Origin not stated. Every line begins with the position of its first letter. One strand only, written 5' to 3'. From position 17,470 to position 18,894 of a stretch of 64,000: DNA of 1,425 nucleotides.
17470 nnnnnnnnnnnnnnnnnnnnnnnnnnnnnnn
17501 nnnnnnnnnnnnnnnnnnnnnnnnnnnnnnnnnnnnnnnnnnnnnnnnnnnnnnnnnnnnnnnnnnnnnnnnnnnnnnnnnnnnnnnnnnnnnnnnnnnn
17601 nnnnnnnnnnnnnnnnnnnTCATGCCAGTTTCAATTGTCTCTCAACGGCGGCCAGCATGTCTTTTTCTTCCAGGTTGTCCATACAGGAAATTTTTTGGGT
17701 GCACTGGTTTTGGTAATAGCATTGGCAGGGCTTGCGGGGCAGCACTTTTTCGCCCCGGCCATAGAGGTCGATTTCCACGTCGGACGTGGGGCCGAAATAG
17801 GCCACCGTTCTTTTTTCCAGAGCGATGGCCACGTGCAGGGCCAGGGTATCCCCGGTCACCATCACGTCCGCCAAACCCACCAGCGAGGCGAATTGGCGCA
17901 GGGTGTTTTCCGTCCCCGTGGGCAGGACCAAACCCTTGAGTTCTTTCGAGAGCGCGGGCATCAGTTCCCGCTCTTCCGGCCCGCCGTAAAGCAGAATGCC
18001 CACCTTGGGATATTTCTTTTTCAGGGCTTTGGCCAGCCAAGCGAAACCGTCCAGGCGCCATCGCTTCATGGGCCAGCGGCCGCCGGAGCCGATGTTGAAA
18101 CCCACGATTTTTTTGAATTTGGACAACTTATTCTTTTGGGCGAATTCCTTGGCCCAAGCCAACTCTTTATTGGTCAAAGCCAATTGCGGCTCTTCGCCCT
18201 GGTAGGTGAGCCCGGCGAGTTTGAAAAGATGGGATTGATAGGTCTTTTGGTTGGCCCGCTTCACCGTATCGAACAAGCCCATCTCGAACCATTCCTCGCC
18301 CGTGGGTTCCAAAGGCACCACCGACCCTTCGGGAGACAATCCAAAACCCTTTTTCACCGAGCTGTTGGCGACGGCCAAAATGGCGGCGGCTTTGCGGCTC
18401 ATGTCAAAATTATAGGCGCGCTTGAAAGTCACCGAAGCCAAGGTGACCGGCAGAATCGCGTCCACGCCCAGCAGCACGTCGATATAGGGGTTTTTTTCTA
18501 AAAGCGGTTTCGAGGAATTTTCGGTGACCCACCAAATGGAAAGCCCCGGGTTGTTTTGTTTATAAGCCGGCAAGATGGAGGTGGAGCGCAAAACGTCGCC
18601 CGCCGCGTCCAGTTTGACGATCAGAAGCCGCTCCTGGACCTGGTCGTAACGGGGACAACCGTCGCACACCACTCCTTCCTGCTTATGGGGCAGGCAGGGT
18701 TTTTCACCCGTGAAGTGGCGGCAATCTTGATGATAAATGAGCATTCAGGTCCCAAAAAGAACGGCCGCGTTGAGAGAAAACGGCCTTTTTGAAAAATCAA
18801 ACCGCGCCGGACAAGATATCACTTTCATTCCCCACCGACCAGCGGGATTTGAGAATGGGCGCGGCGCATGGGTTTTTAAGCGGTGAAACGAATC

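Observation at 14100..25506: Putative protein O-mannosylation-type glycosylation island: PMT-like GT-C fused to PA14, Dpm1-like synthase, GT9, NHL propeller and TMEM260-like DUF2723-TPR enzyme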

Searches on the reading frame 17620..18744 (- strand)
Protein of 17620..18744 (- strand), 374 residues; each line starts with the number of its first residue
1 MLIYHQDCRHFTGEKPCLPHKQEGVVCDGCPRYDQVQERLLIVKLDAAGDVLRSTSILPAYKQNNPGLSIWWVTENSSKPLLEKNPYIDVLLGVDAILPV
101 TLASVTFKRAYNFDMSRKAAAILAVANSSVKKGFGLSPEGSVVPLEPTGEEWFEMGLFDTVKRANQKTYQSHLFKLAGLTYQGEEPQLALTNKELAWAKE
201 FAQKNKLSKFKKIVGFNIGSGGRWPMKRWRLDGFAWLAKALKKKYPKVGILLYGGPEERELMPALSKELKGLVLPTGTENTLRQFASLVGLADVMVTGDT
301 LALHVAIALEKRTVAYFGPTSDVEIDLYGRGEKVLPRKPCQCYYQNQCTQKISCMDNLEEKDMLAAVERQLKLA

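Call 5: search_protein_families(library=pfam, proteins=[window:17620-18744:-], max_evalue=0.01)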
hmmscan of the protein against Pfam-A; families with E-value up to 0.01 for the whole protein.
window:17620-18744:- (374 aa): 1 family
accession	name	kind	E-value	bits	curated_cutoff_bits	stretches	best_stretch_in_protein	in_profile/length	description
PF01075.23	Glyco_transf_9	-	7.9e-18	65.1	22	1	102-337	8-229/247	Glycosyltransferase family 9 (heptosyltransferase)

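Call 6: search_protein_families(library=ncbifam, proteins=[window:17620-18744:-], max_evalue=0.01)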
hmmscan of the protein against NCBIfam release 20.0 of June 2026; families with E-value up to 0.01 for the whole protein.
window:17620-18744:- (374 aa): 6 families
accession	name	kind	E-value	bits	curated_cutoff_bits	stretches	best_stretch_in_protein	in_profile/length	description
TIGR02193.1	heptsyl_trn_I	equivalog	5.1e-18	65.4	185.3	2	183-346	157-310/320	lipopolysaccharide heptosyltransferase I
TIGR02195.1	heptsyl_trn_II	equivalog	1.1e-15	57.6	134.6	1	40-369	2-336/339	lipopolysaccharide heptosyltransferase II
TIGR02201.1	heptsyl_trn_III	equivalog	7e-15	54.9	170.2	2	166-322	136-291/344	putative lipopolysaccharide heptosyltransferase III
NF008162.0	PRK10916.1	equivalog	2e-11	43.7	569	1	41-321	4-291/348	ADP-heptose--LPS heptosyltransferase RfaF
NF007742.0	PRK10422.1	equivalog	5.2e-10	38.7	467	2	165-322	137-293/352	lipopolysaccharide core heptosyltransferase RfaQ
NF008204.0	PRK10964.1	equivalog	1.2e-07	31.2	437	1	226-335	191-297/322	lipopolysaccharide heptosyltransferase RfaC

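Call 20: search_solved_structures(query=window:17620-18744:-, max_evalue=0.01)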
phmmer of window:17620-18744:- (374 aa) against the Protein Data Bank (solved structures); distinct sequences matched with E-value up to 0.01: 5.
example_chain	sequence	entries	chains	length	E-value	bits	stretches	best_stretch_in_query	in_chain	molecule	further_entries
3tov_A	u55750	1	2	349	3.2e-11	46.1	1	196-322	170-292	Glycosyl transferase family 9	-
1psw_A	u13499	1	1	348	2.1e-06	30.2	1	203-321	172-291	ADP-HEPTOSE LPS HEPTOSYLTRANSFERASE II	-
2h1f_A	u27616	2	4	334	4.9e-05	25.7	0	223-339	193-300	Lipopolysaccharide heptosyltransferase-1 | Lipopolysaccharide heptosyltransferase 1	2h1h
2gt1_A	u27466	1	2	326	5.2e-05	25.6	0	223-338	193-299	Lipopolysaccharide heptosyltransferase-1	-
6dfe_A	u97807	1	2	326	5.4e-05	25.6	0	223-337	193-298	ADP-heptose--LPS heptosyltransferase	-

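Call 35: find_homologous_proteins(query=window:17620-18744:-, max_evalue=0.00001)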
Query window:17620-18744:- (374 aa): 1076 proteins with E <= 0.00001 among 8000 candidates; the best 120 are listed.
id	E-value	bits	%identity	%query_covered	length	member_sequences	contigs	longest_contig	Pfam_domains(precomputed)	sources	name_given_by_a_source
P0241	2.1e-246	835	97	100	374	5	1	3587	PF01075.24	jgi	jgi:ADP-heptose:LPS heptosyltransferase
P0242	5.0e-228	774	90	100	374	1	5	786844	PF01075.24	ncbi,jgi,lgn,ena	jgi:heptosyltransferase-2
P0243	2.1e-225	766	88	100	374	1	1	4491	PF01075.24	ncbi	ncbi:MAG: glycosyltransferase family 9 protein [bacterium]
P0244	3.6e-224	762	87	100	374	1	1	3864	PF01075.24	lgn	-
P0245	5.4e-218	741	86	100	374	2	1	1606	PF01075.24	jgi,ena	-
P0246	2.7e-207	706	81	99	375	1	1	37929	PF01075.24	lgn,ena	-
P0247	3.4e-207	706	81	99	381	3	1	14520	PF01075.24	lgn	-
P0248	8.7e-207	705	80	100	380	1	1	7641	PF01075.24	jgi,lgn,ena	-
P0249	1.6e-206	704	81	100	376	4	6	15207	PF01075.24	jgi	-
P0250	3.1e-206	703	80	100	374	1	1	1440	PF01075.24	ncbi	-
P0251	5.4e-206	702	81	100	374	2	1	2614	PF01075.24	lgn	-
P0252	2.9e-205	700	81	99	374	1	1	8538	PF01075.24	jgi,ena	-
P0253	3.6e-204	696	80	99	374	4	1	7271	PF01075.24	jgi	jgi:ADP-heptose:LPS heptosyltransferase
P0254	3.8e-204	696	79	100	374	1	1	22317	PF01075.24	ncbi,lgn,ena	-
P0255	3.9e-204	696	79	100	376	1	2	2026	PF01075.24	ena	-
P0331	1.3e-100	355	48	99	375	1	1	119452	PF01075.24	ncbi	-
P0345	7.3e-97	343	43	99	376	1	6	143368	PF01075.24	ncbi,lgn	-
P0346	8.7e-97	343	45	98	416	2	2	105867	PF01075.24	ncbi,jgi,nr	ncbi:MAG: glycosyltransferase family 9 protein [Deltaproteobacteria bacterium]|nr:glycosyltransferas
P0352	6.6e-96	340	43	99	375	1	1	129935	PF01075.24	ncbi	ncbi:MAG: glycosyltransferase family 9 protein [bacterium]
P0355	9.7e-96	339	44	98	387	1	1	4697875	PF01075.24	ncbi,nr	ncbi:MAG: glycosyltransferase family 9 protein [Deltaproteobacteria bacterium]|nr:MAG: glycosyltrans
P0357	1.5e-95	338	45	98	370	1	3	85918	PF01075.24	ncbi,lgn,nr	ncbi:MAG: glycosyltransferase family 9 protein [Deltaproteobacteria bacterium]|nr:glycosyltransferas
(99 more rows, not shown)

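Call 36: find_encoding_contigs(protein=P0355, flank=7000, max_places=1)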
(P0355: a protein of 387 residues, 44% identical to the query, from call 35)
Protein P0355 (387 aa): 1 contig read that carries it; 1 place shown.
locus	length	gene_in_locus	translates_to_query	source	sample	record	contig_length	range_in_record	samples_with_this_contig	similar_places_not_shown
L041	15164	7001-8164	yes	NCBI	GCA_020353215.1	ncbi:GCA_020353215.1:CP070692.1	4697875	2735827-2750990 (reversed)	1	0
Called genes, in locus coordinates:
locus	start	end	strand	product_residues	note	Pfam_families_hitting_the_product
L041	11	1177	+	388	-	PF02540:NAD_synthase (faint), PF03054:tRNA_Me_trans, PF20259:tRNA_Me_trans_M, PF20258:tRNA_Me_trans_C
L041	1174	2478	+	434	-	PF00919:UPF0004, PF04055:Radical_SAM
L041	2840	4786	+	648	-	PF13249:SQHop_cyclase_N, PF00432:Prenyltrans (faint), PF13243:SQHop_cyclase_C, PF09492:Pec_lyase (faint)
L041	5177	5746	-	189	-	PF14512:TM1586_NiRdase (faint), PF00881:Nitroreductase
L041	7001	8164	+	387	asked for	PF01075:Glyco_transf_9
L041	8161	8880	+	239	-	PF00535:Glycos_transf_2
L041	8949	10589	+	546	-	PF02366:PMT, PF13231:PMT_2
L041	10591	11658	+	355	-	PF03706:LPG_synthase_TM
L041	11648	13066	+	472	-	PF02310:B12-binding (weak), PF04055:Radical_SAM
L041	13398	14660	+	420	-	PF01041:DegT_DnrJ_EryC1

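Call 37: find_encoding_contigs(protein=P0331, flank=7000, max_places=1)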
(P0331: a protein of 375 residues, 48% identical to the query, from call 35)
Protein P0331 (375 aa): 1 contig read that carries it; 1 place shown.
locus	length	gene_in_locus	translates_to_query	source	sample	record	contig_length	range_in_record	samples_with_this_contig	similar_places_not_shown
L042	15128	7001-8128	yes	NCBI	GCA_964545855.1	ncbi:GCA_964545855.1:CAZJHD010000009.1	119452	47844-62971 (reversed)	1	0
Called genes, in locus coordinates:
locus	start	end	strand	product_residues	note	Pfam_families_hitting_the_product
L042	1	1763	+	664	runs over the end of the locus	-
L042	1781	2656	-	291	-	PF02163:Peptidase_M50, PF13398:Peptidase_M50B (weak), PF02163:Peptidase_M50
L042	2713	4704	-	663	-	PF02366:PMT (weak), PF13231:PMT_2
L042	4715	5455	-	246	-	PF00535:Glycos_transf_2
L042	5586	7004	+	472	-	-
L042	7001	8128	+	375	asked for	PF01075:Glyco_transf_9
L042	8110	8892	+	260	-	PF00535:Glycos_transf_2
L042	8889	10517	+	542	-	PF00884:Sulfatase, PF01663:Phosphodiest (weak), PF00884:Sulfatase, PF16347:SGSH_C (faint)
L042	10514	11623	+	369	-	PF00884:Sulfatase (weak)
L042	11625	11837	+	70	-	-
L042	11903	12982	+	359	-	PF04055:Radical_SAM, PF13186:SPASM (weak)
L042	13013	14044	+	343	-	PF00535:Glycos_transf_2, PF13641:Glyco_tranf_2_3, PF13506:Glyco_transf_21 (weak)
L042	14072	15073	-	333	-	PF13616:Rotamase_3 (weak), PF00639:Rotamase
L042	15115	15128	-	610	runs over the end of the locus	PF00009:GTP_EFTU, PF01926:MMR_HSR1 (weak), PF22042:EF-G_D2 (weak), PF03144:GTP_EFTU_D2, PF00679:EFG_C, PF21018:BipA_C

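Call 38: find_encoding_contigs(protein=P0345, flank=7000, max_places=1)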
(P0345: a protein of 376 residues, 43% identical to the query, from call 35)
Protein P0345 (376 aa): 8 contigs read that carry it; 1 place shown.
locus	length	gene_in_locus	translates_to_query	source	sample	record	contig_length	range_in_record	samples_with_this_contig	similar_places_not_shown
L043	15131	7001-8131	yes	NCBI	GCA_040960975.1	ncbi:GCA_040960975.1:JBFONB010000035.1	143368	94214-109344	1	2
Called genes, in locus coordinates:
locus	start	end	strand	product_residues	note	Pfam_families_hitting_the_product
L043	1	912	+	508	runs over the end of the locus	PF03023:MurJ, PF01554:MatE (weak)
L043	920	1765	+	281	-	PF13489:Methyltransf_23, PF01209:Ubie_methyltran (weak), PF03141:Methyltransf_29, PF08241:Methyltransf_11, PF08242:Methyltransf_12, PF13649:Methyltransf_25, PF13847:Methyltransf_31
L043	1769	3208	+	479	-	PF02310:B12-binding, PF04055:Radical_SAM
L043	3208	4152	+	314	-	PF13489:Methyltransf_23, PF08241:Methyltransf_11, PF08242:Methyltransf_12, PF13649:Methyltransf_25, PF13847:Methyltransf_31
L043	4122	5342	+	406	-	PF13439:Glyco_transf_4, PF00534:Glycos_transf_1, PF13692:Glyco_trans_1_4, PF13524:Glyco_trans_1_2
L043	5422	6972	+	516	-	PF02310:B12-binding, PF04055:Radical_SAM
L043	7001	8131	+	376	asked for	PF01075:Glyco_transf_9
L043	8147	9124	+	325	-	PF13641:Glyco_tranf_2_3, PF00535:Glycos_transf_2, PF10111:Glyco_tranf_2_2 (faint), PF13632:Glyco_trans_2_3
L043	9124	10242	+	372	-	PF01075:Glyco_transf_9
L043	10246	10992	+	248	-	PF00005:ABC_tran, PF13304:AAA_21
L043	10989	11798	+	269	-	PF12679:ABC2_membrane_2 (weak)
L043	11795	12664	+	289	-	-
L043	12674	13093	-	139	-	PF13525:YfiO (faint), PF07719:TPR_2 (faint), PF13174:TPR_6 (faint), PF13428:TPR_14 (faint), PF13432:TPR_16 (faint)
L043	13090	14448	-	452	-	PF00672:HAMP, PF00990:GGDEF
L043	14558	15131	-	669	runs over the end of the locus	PF00912:Transgly, PF00905:Transpeptidase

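Call 59: search_protein_families(library=pfam, proteins=[L041:8949-10589:+, L042:5586-7004:+], max_evalue=0.01)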
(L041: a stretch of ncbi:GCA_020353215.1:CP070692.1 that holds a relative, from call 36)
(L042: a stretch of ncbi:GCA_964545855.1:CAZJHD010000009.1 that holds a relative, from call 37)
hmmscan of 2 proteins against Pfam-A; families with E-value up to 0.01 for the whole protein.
L041:8949-10589:+ (546 aa): 2 families
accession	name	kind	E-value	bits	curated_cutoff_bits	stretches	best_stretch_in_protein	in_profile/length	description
PF13231.12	PMT_2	-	6e-24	85.5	26.1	1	77-239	1-159/160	Dolichyl-phosphate-mannose-protein mannosyltransferase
PF02366.24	PMT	-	3.4e-17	63.3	22.7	1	27-242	8-235/245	Dolichyl-phosphate-mannose-protein mannosyltransferase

L042:5586-7004:+ (472 aa): 0 families

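Call 62: predict_structure(alignment_id=A2)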
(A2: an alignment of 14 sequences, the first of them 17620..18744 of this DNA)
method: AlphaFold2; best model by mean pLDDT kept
length: 374 residues; sequences in the alignment: 14
mean_pLDDT: 88.7   pTM: 0.88
mean pLDDT of the five models: 88.7, 86.9, 85.7, 83.9, 83.6
residues with pLDDT >= 90: 246; 70-90: 95; 50-70: 30; < 50: 3
segments of 3 or more residues with pLDDT < 50: none
pLDDT, mean of each block of 10 residues (from residue 1): 70 73 79 88 93 95 90 95 93 92 93 94 96 94 92 83 85 92 94 97 97 93 72 96 97 92 93 94 97 94 95 81 82 80 55 79 97 95
secondary structure, 60 per line:
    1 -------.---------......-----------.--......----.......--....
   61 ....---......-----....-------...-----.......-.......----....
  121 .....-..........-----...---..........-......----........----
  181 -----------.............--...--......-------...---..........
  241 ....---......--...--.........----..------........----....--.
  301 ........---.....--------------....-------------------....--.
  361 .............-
elements in order: H18-23 E38-43 H48-54 H57-64 E68-73 H79-82 E90-92 H98-104 E106-112 H117-125 E127-136 E142-144 H148-157 H159-164 H169-176 H192-204 E212-217 H231-244 E248-253 H261-269 H282-289 E294-297 H300-308 E312-316 E331-334 H354-357 H360-373

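Call 64: fold_search(model_id=the predicted structure, library=pdb)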
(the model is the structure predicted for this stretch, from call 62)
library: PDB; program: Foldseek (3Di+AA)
matches with E <= 10: 1835; with E <= 0.001: 378
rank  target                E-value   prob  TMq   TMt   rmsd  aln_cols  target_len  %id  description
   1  3tov_B                7.6e-19  1.00  0.74  0.80   3.9       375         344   18  The crystal structure of the glycosyl transferase family 9 from Veillonella parvula DSM 2008 (released 2011-09-21)
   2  3tov_A                3.4e-18  1.00  0.73  0.78   5.2       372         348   17  The crystal structure of the glycosyl transferase family 9 from Veillonella parvula DSM 2008 (released 2011-09-21)
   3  1psw                  4.1e-17  1.00  0.65  0.73   5.3       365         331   19  Structure of E. coli ADP-heptose lps heptosyltransferase II (released 2003-07-08)
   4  2h1h_B                1.1e-14  1.00  0.57  0.66   6.3       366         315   17  E. coli heptosyltransferase WaaC with ADP-2-deoxy-2-fluoro heptose (released 2007-05-22)
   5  2h1h_A                1.7e-14  1.00  0.60  0.68   6.1       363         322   18  E. coli heptosyltransferase WaaC with ADP-2-deoxy-2-fluoro heptose (released 2007-05-22)
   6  2gt1_B                2.6e-14  1.00  0.57  0.69   6.2       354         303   16  E. coli heptosyltransferase WaaC. (released 2007-05-01)
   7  2gt1_A                3.0e-14  1.00  0.60  0.68   6.1       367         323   16  E. coli heptosyltransferase WaaC. (released 2007-05-01)
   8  6dfe_B                5.3e-14  1.00  0.62  0.71   5.4       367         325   17  The structure of a ternary complex of E. coli WaaC (released 2018-09-05)
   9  2h1f_A                6.0e-14  1.00  0.59  0.68   6.1       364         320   16  E. coli heptosyltransferase WaaC with ADP (released 2007-05-22)
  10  9grx_1                2.4e-12  1.00  0.60  0.56   9.2       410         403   12  NDH-PSI-LHCI supercomplex from S. oleracea (released 2025-02-12)
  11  1f6d_C                3.0e-09  1.00  0.45  0.46   8.7       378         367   13  THE STRUCTURE OF UDP-N-ACETYLGLUCOSAMINE 2-EPIMERASE FROM E. COLI. (released 2000-12-13)
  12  8sxw_D                8.6e-09  1.00  0.45  0.47   8.0       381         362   12  X-ray crystal structure of UDP- 2,3-diacetamido-2,3-dideoxy-glucuronic acid-2-epimerase from Thermus thermophilus stra (released 2023-09-13)
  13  8sxw_C                1.2e-08  1.00  0.44  0.45  13.2       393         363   11  X-ray crystal structure of UDP- 2,3-diacetamido-2,3-dideoxy-glucuronic acid-2-epimerase from Thermus thermophilus stra (released 2023-09-13)
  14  8sxw_A                1.3e-08  1.00  0.46  0.47   8.5       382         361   12  X-ray crystal structure of UDP- 2,3-diacetamido-2,3-dideoxy-glucuronic acid-2-epimerase from Thermus thermophilus stra (released 2023-09-13)
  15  4xsu_B                1.9e-08  1.00  0.40  0.40  13.6       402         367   14  Crystal structure of Anabaena Alr3699/HepE in complex with UDP and glucose (released 2016-01-13)
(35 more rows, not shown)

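Call 73: find_encoding_contigs(protein=P0346, flank=6000, max_places=1)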
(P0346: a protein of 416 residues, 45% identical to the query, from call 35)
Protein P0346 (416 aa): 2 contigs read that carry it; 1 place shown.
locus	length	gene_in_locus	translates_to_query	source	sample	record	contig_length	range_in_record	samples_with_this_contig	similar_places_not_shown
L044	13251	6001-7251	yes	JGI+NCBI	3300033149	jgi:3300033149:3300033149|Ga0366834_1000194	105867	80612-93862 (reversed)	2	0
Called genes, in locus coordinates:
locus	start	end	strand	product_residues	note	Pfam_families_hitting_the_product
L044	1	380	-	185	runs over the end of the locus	-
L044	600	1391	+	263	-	PF04191:PEMT, PF04140:ICMT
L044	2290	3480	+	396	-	PF03706:LPG_synthase_TM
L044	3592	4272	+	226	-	PF09335:VTT_dom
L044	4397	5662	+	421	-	PF01569:PAP2, PF14067:LssY_C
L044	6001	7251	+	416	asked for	PF01075:Glyco_transf_9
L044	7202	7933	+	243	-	PF00535:Glycos_transf_2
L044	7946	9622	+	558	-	PF02366:PMT, PF13231:PMT_2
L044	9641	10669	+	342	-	PF03706:LPG_synthase_TM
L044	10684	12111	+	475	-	PF04055:Radical_SAM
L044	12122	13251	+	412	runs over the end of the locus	PF00155:Aminotran_1_2, PF01041:DegT_DnrJ_EryC1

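Call 74: find_encoding_contigs(protein=P0352, flank=6000, max_places=1)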
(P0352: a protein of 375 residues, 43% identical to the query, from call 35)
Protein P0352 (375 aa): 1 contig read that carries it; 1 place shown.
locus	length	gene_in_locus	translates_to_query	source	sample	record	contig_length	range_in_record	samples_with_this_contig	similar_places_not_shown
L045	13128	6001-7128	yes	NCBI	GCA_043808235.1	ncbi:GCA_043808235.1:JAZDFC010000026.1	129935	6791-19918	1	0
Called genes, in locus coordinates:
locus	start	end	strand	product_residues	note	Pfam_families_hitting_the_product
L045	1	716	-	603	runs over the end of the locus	PF17899:Peptidase_M61_N, PF05299:Peptidase_M61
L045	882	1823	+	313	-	PF00196:GerE, PF08281:Sigma70_r4_2 (faint)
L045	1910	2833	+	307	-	PF01497:Peripla_BP_2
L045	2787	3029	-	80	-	-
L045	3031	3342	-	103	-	-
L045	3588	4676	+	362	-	PF00535:Glycos_transf_2, PF10111:Glyco_tranf_2_2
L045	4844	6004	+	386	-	PF00534:Glycos_transf_1, PF13692:Glyco_trans_1_4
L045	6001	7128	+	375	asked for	PF01075:Glyco_transf_9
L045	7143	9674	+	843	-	PF09586:YfhO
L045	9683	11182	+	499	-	PF01943:Polysacc_synt, PF13440:Polysacc_synt_3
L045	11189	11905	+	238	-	PF05050:Methyltransf_21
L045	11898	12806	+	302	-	-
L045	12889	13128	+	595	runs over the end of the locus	PF14312:FG-GAP_2, PF18962:Por_Secre_tail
